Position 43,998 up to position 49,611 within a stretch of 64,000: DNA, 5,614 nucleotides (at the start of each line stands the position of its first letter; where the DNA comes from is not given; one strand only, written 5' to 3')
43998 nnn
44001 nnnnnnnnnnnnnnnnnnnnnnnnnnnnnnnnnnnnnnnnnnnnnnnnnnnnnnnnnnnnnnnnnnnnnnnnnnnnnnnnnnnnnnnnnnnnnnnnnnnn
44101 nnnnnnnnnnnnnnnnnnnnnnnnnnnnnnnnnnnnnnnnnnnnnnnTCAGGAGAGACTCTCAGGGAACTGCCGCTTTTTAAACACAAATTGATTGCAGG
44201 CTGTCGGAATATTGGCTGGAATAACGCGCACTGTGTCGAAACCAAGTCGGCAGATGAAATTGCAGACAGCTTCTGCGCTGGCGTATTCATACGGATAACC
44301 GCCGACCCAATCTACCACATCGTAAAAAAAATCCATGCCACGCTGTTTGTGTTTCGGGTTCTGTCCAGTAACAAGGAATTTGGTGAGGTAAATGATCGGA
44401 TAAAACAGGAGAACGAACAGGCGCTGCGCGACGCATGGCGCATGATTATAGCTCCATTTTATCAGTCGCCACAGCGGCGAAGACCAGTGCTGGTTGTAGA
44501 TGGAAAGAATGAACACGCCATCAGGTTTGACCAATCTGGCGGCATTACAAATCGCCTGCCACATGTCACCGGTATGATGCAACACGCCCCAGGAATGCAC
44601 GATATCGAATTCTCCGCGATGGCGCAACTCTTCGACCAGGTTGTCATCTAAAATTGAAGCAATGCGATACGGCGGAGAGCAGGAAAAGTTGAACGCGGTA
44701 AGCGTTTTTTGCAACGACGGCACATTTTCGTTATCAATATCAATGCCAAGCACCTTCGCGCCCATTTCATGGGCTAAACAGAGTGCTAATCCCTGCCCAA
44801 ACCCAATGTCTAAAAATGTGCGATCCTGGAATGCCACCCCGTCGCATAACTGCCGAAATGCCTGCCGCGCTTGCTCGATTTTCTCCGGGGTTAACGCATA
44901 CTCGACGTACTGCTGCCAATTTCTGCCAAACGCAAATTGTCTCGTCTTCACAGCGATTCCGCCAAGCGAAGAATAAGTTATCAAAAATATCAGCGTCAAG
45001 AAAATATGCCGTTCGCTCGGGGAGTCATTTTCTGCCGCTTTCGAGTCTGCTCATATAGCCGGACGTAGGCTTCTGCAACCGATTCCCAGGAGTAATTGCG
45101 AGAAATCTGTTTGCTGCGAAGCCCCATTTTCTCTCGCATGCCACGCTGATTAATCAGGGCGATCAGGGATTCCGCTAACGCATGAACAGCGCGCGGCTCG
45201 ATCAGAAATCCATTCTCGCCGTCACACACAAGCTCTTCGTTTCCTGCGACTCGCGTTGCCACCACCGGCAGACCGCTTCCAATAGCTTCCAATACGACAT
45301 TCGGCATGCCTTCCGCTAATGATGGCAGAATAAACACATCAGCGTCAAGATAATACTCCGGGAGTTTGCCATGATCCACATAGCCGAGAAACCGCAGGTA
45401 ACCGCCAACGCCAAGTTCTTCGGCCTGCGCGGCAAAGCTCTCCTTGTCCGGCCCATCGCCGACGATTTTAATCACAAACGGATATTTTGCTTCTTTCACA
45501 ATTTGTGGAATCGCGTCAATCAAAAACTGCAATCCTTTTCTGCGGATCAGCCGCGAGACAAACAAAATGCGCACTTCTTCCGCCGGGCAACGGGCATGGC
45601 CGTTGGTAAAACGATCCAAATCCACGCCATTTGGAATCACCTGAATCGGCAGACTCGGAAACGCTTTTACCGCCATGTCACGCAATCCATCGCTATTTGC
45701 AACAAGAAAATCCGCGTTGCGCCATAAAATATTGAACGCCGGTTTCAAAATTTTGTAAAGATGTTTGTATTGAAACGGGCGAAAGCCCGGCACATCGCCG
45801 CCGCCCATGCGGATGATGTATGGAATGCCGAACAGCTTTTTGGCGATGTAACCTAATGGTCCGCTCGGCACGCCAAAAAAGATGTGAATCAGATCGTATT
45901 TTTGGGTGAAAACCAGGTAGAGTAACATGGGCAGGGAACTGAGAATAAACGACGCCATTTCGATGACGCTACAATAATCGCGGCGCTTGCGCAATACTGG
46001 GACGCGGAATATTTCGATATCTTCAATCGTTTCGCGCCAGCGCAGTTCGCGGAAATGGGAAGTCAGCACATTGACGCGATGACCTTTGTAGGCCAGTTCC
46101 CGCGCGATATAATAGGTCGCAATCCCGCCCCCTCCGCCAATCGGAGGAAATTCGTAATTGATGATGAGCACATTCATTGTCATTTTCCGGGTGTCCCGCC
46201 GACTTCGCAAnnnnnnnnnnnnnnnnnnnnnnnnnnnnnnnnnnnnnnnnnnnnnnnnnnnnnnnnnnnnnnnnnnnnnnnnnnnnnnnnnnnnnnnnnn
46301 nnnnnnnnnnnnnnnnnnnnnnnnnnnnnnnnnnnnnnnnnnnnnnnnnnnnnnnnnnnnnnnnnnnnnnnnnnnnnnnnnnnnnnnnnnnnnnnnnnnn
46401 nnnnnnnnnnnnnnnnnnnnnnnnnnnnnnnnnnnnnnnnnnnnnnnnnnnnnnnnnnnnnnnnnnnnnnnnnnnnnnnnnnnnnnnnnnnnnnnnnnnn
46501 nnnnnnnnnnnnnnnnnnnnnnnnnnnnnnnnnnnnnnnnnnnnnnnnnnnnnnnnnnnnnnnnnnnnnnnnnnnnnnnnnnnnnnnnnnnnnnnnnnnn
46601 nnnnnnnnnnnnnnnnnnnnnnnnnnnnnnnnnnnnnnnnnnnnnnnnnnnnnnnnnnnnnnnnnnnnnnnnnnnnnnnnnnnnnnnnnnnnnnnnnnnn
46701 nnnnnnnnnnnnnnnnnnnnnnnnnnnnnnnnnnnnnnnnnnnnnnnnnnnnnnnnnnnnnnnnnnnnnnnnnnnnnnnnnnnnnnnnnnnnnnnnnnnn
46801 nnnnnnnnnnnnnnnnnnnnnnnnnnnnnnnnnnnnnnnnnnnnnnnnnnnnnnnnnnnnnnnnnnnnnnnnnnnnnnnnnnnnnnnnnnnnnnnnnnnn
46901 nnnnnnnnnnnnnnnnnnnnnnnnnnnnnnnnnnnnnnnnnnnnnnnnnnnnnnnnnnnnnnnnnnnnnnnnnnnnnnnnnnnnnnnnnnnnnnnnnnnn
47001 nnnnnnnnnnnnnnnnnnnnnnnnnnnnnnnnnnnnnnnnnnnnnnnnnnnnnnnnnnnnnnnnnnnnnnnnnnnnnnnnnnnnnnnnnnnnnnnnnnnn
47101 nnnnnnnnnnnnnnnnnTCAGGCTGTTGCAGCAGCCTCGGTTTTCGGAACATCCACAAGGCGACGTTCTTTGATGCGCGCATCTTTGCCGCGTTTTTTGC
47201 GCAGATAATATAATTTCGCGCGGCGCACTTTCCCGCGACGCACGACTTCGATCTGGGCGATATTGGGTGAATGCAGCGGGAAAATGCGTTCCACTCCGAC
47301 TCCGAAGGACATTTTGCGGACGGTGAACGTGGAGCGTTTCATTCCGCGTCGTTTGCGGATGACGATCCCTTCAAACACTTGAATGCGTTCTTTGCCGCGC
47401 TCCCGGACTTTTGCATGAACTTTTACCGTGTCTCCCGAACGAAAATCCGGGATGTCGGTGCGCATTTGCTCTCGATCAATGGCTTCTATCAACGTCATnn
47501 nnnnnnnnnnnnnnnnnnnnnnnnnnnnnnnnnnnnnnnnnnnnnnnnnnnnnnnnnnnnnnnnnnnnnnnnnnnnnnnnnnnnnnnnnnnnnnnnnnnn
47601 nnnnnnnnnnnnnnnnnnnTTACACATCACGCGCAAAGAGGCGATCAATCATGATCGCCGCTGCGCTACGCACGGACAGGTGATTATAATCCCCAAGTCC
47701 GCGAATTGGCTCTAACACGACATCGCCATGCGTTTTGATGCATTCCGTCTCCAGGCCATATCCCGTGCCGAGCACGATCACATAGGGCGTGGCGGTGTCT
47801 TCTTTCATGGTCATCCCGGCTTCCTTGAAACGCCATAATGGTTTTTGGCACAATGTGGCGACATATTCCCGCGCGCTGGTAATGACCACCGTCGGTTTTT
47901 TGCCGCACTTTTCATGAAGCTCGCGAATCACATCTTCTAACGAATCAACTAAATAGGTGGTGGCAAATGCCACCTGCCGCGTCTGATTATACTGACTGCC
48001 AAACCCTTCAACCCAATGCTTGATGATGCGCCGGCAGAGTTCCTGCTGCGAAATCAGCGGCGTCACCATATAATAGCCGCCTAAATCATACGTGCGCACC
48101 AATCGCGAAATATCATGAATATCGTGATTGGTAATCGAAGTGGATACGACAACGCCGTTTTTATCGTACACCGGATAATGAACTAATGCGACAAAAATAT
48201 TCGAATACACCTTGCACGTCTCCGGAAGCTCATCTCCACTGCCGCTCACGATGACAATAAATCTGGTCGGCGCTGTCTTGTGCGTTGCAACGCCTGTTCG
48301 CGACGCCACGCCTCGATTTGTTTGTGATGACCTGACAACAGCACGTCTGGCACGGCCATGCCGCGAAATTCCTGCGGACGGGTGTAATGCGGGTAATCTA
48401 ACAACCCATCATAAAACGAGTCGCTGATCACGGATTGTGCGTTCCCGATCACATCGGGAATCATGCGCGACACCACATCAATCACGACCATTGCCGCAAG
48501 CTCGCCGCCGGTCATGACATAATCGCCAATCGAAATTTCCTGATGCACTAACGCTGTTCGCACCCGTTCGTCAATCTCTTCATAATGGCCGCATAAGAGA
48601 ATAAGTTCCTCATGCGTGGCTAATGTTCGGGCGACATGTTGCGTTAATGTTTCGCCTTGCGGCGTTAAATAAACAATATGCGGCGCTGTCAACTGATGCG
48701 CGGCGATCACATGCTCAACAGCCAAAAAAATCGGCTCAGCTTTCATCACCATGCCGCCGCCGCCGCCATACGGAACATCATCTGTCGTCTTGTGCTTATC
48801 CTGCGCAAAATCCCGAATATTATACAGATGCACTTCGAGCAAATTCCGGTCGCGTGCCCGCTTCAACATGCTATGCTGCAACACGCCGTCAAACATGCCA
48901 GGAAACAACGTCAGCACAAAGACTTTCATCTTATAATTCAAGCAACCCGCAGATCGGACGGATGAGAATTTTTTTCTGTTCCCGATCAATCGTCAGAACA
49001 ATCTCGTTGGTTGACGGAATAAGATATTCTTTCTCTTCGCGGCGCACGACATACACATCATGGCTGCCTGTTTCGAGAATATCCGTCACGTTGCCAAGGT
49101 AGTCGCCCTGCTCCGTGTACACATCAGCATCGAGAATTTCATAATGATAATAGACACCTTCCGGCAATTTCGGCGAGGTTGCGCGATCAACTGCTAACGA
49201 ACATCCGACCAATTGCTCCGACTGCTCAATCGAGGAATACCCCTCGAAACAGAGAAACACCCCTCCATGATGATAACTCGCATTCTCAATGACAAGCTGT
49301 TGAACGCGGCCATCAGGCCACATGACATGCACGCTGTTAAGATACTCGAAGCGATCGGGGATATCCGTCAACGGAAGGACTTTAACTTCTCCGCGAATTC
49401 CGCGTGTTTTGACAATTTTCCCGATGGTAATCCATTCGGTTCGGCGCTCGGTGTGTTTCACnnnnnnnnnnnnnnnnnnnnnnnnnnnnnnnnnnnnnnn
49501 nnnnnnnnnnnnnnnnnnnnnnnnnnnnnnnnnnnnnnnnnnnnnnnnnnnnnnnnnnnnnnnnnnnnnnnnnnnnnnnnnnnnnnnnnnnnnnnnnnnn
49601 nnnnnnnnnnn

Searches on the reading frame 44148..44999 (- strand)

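Call 6: search_protein_families(library=pfam, proteins=[window:44148-44999:-], max_evalue=0.001)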
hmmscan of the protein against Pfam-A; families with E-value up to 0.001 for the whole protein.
window:44148-44999:- (283 aa): 5 families
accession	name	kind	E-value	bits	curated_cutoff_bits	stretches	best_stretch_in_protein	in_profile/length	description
PF13489.12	Methyltransf_23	-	8.9e-14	52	27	1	45-184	3-134/164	Methyltransferase domain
PF08241.18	Methyltransf_11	-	1.2e-13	51.9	21.2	1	63-165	1-95/95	Methyltransferase domain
PF08242.18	Methyltransf_12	-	4.9e-13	50.1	30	1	63-163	1-98/98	Methyltransferase domain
PF13649.12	Methyltransf_25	-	2.8e-10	41.2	27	1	63-161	2-97/97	Methyltransferase domain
PF13847.12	Methyltransf_31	-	1.4e-08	35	27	1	60-169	5-113/145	Methyltransferase domain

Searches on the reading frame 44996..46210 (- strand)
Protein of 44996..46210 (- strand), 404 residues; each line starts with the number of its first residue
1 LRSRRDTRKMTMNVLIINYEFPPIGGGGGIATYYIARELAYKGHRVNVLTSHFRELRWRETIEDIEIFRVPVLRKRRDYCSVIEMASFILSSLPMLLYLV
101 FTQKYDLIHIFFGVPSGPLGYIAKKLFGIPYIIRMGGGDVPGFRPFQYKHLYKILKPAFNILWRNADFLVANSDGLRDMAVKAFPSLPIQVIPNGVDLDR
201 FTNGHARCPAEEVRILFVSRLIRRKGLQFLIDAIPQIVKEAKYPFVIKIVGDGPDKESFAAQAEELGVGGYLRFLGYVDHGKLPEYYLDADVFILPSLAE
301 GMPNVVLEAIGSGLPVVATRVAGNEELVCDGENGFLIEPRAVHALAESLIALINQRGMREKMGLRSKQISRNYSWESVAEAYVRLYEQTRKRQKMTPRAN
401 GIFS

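Call 6: search_protein_families(library=pfam, proteins=[window:44996-46210:-], max_evalue=0.001)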
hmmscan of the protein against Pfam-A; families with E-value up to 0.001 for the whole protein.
window:44996-46210:- (404 aa): 7 families
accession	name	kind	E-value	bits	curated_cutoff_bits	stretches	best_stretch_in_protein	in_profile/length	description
PF00534.26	Glycos_transf_1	-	1.2e-41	142.5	26.4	1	211-367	14-170/172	Glycosyl transferases group 1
PF13692.12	Glyco_trans_1_4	-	1.1e-39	136.3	27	1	214-354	3-141/142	Glycosyl transferases group 1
PF13439.12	Glyco_transf_4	-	8.6e-20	71.9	28.5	1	26-200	2-170/170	Glycosyltransferase Family 4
PF13579.12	Glyco_trans_4_4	-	3.7e-15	57.1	29.7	1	26-195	1-158/158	Glycosyl transferase 4-like domain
PF20706.3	GT4-conflict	-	1.3e-09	38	26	1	194-328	179-320/385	Family 4 Glycosyltransferase in conflict systems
PF13524.12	Glyco_trans_1_2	-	0.00022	21.6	25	1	243-382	13-142/144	Glycosyl transferase-like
PF13477.12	Glyco_trans_4_2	-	0.00057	20.5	23.4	0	34-171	15-137/139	Glycosyl transferase 4-like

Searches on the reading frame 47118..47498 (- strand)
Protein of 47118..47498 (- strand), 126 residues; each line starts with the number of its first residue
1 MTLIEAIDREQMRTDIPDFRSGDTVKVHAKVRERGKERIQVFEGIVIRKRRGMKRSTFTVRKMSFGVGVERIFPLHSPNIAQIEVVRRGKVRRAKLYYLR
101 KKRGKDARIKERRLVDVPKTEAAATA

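Call 58: search_protein_families(library=pfam, proteins=[window:47118-47498:-], max_evalue=0.00001)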
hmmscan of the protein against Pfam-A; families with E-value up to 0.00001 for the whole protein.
window:47118-47498:- (126 aa): 1 family
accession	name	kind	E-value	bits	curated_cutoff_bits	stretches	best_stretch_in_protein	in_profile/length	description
PF01245.26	Ribosomal_L19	-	1.3e-49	167.2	22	1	3-112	2-111/111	Ribosomal protein L19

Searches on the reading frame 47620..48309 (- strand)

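Call 6: search_protein_families(library=pfam, proteins=[window:47620-48309:-], max_evalue=0.001)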
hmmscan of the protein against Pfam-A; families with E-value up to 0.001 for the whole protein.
window:47620-48309:- (229 aa): 1 family
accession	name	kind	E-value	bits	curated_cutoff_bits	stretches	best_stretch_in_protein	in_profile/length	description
PF09936.14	Methyltrn_RNA_4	-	1.2e-65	221.2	22.6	1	37-225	1-181/182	SAM-dependent RNA methyltransferase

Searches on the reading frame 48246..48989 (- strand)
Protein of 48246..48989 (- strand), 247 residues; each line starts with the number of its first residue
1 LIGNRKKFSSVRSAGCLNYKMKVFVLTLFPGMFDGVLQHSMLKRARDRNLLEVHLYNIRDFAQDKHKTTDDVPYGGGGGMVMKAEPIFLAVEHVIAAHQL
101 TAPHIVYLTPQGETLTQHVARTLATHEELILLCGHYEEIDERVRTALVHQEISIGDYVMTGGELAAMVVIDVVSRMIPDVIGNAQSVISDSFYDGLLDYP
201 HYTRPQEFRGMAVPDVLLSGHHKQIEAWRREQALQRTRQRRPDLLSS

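Call 58: search_protein_families(library=pfam, proteins=[window:48246-48989:-], max_evalue=0.00001)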
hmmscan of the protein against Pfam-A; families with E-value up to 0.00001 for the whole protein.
window:48246-48989:- (247 aa): 1 family
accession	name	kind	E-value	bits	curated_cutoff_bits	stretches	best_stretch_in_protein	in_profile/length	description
PF01746.26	tRNA_m1G_MT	-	2.4e-67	226.9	27.3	1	43-242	2-195/195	tRNA (Guanine-1)-methyltransferase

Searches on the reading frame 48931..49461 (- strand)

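Call 58: search_protein_families(library=pfam, proteins=[window:48931-49461:-], max_evalue=0.00001)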
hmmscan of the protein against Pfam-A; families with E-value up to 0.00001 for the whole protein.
window:48931-49461:- (176 aa): 3 families
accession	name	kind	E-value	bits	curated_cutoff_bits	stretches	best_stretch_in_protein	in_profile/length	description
PF01782.24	RimM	-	7.5e-21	74.6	23.5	1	12-94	1-83/84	RimM N-terminal domain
PF05239.21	PRC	-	1.5e-11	44.6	21.2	1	102-170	2-74/78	PRC-barrel domain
PF24986.1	PRC_RimM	-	2.6e-11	43.4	27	1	83-168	3-64/69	RimM PRC barrel domain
